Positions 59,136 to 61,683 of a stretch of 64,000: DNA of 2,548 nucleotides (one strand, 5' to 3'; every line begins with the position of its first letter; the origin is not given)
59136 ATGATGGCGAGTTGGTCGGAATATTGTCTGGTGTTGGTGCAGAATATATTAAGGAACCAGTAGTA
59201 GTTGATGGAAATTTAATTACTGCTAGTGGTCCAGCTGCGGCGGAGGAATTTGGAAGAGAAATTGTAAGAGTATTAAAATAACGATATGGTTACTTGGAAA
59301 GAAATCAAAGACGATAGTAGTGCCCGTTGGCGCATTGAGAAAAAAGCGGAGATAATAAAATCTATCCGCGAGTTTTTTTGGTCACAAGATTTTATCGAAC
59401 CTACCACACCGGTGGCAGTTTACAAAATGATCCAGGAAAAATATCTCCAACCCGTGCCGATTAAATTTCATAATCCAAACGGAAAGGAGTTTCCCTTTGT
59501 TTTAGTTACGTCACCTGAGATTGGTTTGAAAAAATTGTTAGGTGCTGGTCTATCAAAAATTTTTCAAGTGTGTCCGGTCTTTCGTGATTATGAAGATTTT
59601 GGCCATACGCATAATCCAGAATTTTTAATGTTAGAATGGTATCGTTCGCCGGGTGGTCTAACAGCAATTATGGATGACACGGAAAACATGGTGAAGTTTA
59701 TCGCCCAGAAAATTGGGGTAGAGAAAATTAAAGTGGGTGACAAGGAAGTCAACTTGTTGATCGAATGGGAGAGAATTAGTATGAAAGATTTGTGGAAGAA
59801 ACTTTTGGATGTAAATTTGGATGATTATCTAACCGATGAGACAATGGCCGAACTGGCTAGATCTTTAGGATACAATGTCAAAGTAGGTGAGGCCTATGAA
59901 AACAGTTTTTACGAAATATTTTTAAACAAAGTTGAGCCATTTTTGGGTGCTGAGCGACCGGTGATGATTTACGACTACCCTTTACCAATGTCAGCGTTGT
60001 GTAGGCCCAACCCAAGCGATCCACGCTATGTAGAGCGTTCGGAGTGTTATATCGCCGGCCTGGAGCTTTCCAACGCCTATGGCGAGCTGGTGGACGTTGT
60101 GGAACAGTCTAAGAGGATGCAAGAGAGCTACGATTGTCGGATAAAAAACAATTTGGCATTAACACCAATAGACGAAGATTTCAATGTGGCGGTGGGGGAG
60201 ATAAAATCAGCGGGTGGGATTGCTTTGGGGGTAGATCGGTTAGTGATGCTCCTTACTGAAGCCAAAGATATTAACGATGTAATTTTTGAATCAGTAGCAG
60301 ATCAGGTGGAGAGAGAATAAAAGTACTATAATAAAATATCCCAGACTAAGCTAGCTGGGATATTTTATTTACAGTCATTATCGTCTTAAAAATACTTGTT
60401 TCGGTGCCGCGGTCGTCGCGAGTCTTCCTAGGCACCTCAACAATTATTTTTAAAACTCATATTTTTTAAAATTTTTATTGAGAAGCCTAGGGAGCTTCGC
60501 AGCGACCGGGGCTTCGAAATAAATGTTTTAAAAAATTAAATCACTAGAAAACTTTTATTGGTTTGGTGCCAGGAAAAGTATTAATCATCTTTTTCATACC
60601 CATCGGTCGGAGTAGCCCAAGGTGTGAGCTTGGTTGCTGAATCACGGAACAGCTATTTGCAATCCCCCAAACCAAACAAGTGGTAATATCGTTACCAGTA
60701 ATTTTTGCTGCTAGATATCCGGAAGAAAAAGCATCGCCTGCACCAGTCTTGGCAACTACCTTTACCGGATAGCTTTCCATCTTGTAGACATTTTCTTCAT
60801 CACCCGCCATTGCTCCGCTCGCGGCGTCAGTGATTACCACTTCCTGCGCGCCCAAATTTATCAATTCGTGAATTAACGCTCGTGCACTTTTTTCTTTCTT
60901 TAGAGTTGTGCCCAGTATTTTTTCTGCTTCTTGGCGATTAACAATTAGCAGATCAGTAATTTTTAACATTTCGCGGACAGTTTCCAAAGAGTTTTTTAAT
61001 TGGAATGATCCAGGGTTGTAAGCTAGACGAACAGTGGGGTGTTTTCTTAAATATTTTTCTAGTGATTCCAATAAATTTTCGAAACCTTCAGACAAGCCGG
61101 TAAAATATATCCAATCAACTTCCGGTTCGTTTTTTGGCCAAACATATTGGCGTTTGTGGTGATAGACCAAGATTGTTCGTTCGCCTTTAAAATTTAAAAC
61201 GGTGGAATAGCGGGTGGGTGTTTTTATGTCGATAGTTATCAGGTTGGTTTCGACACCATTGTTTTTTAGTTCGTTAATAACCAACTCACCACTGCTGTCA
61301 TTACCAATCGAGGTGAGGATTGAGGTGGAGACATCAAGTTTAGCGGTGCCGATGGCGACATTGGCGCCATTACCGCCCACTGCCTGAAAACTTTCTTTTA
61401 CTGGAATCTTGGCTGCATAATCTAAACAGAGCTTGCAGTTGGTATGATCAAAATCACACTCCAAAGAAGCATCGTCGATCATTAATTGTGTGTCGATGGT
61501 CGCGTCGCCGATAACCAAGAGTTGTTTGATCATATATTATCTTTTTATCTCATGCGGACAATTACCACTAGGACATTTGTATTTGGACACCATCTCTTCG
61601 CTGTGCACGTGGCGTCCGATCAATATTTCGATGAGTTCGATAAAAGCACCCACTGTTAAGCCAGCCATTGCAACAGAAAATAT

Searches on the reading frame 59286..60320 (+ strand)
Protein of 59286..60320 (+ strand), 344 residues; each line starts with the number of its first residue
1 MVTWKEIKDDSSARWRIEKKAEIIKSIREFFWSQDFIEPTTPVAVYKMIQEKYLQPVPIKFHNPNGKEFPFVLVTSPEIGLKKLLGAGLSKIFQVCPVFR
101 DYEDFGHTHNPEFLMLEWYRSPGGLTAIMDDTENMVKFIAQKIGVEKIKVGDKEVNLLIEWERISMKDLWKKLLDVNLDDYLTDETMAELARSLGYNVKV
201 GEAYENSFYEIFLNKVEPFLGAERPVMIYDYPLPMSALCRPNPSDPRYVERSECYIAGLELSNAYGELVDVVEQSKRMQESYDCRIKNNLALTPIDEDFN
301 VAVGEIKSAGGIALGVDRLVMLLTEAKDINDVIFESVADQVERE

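Call 30: search_protein_families(library=pfam, proteins=[window:59286-60320:+], max_evalue=0.0001)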
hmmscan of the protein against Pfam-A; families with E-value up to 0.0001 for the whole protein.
window:59286-60320:+ (344 aa): 1 family
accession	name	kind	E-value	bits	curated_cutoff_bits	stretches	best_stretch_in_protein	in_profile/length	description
PF00152.25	tRNA-synt_2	-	1.2e-40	139.9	25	1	12-334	17-303/308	tRNA synthetases class II (D, K and N)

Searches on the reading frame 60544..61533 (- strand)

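Call 30: search_protein_families(library=pfam, proteins=[window:60544-61533:-], max_evalue=0.0001)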
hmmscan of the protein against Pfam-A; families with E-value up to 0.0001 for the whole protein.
window:60544-61533:- (329 aa): 2 families
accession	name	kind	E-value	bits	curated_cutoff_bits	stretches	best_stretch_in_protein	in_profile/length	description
PF00294.29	PfkB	-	5.2e-40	138.1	25.8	1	44-303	27-295/302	pfkB family carbohydrate kinase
PF08543.17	Phos_pyr_kin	-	5.1e-08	33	27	1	180-285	106-219/246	Phosphomethylpyrimidine kinase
